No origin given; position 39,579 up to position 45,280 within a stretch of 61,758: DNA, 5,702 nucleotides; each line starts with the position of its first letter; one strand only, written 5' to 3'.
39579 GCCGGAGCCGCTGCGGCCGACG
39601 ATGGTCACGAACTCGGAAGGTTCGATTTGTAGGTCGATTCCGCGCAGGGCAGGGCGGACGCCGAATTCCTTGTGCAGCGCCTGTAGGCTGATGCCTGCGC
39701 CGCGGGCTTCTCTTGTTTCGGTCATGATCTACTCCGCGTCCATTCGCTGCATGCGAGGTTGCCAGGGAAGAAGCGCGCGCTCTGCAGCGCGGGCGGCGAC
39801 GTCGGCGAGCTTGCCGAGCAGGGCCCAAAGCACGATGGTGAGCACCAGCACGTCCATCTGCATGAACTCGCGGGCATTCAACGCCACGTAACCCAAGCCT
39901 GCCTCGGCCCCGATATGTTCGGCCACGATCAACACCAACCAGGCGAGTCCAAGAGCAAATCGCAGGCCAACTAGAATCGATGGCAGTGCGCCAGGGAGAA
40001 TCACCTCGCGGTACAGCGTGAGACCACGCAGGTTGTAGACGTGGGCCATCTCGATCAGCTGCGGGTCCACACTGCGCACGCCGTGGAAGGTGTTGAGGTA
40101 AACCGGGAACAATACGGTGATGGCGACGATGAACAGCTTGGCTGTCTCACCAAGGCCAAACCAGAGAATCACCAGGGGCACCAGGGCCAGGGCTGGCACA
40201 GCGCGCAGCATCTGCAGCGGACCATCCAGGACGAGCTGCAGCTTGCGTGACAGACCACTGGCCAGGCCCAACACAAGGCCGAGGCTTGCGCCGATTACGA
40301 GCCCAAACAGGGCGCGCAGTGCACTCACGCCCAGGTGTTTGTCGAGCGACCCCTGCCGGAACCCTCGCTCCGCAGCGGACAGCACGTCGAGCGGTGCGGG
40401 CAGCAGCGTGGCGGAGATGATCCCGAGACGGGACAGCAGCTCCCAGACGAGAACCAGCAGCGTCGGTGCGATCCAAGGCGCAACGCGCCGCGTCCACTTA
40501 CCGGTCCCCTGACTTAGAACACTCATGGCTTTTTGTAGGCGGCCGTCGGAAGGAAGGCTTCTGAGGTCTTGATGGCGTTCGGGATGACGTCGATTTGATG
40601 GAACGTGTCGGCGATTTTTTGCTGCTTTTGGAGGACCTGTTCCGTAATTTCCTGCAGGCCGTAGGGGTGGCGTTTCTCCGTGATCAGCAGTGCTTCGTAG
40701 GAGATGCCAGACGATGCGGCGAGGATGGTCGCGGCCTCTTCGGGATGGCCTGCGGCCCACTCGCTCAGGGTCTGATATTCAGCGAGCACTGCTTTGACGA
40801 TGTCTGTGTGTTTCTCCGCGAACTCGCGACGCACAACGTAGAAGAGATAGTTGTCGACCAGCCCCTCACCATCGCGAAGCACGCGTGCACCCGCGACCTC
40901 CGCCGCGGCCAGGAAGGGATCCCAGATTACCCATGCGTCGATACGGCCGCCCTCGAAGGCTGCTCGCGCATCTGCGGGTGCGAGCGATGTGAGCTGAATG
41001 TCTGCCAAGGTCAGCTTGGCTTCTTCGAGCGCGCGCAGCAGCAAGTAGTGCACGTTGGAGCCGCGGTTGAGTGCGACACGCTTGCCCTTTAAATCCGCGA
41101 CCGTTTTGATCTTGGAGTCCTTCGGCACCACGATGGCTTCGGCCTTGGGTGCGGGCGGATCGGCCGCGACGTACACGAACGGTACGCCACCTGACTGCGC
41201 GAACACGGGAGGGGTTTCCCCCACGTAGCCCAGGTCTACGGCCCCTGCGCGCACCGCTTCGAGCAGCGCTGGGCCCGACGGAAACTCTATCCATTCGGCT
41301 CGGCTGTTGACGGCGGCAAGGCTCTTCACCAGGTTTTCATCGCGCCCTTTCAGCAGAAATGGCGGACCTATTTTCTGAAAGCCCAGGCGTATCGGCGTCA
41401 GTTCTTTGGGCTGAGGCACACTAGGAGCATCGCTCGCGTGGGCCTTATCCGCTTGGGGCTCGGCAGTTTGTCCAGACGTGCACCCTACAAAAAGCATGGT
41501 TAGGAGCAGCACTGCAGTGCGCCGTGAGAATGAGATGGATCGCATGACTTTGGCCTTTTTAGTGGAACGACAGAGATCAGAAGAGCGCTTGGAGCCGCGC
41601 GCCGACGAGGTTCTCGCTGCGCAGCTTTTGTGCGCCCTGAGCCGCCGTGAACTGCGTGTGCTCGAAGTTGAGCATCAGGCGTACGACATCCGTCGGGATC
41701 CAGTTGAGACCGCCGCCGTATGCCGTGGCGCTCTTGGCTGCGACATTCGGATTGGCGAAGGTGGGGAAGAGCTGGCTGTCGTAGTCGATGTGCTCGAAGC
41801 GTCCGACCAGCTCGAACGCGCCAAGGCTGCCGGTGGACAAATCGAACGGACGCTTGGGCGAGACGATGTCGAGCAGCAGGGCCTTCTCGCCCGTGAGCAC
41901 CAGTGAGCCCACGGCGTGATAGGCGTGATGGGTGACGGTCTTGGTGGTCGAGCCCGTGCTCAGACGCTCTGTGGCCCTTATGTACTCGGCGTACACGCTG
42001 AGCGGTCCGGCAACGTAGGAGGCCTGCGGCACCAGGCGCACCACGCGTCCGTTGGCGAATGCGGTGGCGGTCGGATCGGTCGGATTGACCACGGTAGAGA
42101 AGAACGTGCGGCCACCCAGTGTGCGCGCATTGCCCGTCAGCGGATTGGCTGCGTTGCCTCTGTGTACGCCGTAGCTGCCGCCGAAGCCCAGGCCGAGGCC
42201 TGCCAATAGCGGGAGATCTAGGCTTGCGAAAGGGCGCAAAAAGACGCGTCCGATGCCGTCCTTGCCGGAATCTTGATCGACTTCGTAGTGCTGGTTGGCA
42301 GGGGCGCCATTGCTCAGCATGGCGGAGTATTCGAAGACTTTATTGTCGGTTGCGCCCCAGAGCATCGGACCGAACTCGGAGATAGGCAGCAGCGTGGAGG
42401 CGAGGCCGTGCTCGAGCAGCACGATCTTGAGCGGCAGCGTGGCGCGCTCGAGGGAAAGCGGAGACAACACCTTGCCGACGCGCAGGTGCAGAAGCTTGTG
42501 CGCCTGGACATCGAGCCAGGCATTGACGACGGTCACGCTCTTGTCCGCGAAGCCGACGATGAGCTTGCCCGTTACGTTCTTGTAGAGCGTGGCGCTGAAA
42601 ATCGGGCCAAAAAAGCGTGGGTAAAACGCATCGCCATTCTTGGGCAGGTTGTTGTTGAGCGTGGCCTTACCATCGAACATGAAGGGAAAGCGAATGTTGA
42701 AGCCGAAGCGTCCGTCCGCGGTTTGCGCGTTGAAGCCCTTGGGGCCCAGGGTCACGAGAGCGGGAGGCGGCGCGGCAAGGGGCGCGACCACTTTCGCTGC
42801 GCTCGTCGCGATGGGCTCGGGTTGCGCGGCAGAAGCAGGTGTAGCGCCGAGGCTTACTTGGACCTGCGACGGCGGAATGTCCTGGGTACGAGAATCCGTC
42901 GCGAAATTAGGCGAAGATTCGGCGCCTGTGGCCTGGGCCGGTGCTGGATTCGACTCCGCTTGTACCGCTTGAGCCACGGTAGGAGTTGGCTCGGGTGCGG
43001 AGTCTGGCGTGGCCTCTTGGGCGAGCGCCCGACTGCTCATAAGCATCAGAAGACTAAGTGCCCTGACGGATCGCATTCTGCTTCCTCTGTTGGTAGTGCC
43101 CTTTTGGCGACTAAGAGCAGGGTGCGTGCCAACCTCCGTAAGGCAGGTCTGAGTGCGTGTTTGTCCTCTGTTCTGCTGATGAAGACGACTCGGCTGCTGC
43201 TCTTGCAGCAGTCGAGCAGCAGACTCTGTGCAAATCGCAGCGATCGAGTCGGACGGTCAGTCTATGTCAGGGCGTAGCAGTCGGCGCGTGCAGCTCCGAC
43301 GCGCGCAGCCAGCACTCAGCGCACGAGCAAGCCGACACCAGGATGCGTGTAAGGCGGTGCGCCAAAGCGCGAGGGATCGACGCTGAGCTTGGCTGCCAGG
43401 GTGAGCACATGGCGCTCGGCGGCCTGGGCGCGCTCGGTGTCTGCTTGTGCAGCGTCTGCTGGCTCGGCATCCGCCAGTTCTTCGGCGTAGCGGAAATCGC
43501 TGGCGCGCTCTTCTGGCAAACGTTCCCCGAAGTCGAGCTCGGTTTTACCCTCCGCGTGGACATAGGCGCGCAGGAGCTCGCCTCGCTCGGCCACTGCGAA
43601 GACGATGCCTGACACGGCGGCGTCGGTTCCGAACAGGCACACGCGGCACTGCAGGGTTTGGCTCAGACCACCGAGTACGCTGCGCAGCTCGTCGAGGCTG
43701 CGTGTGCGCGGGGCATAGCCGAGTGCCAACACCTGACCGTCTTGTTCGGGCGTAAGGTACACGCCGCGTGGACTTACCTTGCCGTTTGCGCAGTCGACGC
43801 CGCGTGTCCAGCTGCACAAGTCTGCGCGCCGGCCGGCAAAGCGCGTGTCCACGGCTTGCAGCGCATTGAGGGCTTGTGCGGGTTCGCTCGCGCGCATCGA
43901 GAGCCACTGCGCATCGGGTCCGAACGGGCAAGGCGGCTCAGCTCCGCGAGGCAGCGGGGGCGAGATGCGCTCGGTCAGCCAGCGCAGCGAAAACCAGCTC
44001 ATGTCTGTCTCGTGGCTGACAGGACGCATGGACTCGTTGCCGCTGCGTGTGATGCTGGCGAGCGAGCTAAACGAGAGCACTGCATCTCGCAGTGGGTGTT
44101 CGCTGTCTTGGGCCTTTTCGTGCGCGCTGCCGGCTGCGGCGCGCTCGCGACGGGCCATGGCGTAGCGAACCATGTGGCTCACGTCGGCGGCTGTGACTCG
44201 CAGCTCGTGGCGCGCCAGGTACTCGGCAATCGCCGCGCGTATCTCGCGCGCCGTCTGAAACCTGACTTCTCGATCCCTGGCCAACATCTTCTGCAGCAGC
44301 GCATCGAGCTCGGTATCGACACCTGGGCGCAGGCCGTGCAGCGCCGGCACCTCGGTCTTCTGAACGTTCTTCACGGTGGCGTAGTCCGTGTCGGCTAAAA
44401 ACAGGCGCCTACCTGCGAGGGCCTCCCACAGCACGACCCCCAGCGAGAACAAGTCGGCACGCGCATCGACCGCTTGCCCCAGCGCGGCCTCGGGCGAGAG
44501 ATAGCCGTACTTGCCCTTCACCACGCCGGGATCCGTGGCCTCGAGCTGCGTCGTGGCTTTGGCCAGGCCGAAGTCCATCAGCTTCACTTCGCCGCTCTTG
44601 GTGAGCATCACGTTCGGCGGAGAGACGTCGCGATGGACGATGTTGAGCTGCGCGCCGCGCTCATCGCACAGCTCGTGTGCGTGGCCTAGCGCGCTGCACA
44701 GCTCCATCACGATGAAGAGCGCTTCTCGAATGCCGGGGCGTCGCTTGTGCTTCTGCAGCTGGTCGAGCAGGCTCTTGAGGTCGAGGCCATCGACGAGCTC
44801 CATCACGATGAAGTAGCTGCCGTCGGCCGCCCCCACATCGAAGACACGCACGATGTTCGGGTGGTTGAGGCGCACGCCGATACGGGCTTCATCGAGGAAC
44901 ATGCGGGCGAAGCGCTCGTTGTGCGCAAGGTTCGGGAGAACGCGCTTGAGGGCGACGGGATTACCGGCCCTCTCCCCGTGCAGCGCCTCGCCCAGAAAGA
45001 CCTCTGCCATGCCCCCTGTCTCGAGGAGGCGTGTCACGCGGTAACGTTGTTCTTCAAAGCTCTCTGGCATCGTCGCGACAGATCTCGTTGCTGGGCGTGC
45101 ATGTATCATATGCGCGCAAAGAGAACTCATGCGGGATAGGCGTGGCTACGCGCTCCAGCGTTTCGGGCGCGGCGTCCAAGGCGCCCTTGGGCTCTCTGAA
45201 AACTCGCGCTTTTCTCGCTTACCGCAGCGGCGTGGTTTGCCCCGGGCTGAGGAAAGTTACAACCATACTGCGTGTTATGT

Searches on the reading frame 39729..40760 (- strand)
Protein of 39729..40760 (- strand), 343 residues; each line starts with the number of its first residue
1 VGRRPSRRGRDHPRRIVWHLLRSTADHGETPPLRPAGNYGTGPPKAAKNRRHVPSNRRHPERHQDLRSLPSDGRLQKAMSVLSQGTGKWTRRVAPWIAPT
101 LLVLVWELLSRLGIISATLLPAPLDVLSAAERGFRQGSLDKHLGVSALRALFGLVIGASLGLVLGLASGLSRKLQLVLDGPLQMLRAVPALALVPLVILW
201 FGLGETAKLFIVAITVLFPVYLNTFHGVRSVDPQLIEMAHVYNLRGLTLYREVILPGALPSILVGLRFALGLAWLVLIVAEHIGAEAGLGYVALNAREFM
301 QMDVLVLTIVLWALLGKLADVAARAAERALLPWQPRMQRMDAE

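Call 6: search_protein_families(library=pfam, proteins=[window:39729-40760:-], max_evalue=0.001)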
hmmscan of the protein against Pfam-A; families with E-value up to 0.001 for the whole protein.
window:39729-40760:- (343 aa): 1 family
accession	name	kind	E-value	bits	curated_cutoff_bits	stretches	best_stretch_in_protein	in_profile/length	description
PF00528.27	BPD_transp_1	-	3e-24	86.2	26.4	1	161-329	1-181/184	Binding-protein-dependent transport system inner membrane component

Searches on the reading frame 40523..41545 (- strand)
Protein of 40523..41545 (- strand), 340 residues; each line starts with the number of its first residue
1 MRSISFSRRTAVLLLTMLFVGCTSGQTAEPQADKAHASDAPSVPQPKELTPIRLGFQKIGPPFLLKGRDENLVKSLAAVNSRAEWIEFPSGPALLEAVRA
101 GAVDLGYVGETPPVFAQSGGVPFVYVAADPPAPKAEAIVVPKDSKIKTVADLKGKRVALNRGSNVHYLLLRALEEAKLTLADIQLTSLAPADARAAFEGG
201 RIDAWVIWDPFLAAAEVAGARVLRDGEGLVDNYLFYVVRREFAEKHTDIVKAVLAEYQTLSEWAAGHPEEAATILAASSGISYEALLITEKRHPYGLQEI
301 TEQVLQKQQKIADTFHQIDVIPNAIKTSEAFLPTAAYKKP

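Call 6: search_protein_families(library=pfam, proteins=[window:40523-41545:-], max_evalue=0.001)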
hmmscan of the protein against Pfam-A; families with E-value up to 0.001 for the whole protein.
window:40523-41545:- (340 aa): 5 families
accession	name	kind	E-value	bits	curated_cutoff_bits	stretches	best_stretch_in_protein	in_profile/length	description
PF09084.16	NMT1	-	9.9e-16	58.7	20.5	1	94-271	34-216/216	NMT1/THI5 like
PF04069.17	OpuAC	-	3e-13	50.4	21.2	1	83-260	31-228/257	Substrate binding domain of ABC-type glycine betaine transport system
PF13379.11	NMT1_2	-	5.3e-13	49.8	24.7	1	82-274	36-247/252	NMT1-like family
PF12974.12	Phosphonate-bd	-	5e-11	42.9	27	1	92-208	40-163/242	ABC transporter, phosphonate, periplasmic substrate-binding protein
PF16868.10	NMT1_3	-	1.7e-06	28.3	27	1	132-207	89-166/289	NMT1-like family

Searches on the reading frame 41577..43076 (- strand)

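Call 6: search_protein_families(library=pfam, proteins=[window:41577-43076:-], max_evalue=0.001)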
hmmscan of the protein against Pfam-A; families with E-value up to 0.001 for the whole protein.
window:41577-43076:- (499 aa): 1 family
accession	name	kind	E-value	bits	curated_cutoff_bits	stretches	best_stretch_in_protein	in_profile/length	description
PF07396.17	Porin_O_P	-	5.7e-11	42.7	20.9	1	341-496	223-367/370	Phosphate-selective porin O and P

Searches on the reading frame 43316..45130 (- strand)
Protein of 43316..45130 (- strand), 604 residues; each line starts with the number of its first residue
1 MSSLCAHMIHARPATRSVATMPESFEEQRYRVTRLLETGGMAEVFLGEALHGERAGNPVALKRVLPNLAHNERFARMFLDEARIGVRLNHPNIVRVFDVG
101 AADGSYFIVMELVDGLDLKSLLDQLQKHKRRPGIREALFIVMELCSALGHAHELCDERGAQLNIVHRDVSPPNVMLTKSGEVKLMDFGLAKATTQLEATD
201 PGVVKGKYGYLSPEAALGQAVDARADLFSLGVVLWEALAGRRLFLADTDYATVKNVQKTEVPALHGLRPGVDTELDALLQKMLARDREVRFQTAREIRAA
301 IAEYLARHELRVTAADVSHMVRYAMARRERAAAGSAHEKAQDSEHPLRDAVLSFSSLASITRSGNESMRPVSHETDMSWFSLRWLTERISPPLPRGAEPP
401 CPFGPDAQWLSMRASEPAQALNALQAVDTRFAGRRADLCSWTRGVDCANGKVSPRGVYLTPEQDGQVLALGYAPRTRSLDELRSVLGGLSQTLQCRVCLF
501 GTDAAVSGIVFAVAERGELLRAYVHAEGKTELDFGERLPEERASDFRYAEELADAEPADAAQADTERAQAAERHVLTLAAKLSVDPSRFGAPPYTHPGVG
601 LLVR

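Call 4: search_protein_families(library=pfam, proteins=[window:43316-45130:-], max_evalue=0.01)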
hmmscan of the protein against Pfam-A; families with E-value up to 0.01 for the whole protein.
window:43316-45130:- (604 aa): 4 families
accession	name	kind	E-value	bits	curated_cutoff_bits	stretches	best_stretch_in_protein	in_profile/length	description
PF00069.31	Pkinase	-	1.2e-34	120.4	31.7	1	32-292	3-253/263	Protein kinase domain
PF07714.23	PK_Tyr_Ser-Thr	-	5.2e-28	98.5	23.1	1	33-290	4-248/258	Protein tyrosine and serine/threonine kinase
PF03109.22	ABC1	-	0.0066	16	22.9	0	107-194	144-218/244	ABC1 atypical kinase-like domain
PF17667.7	Pkinase_fungal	-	0.0087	15.3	24.1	0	161-204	305-353/387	Fungal protein kinase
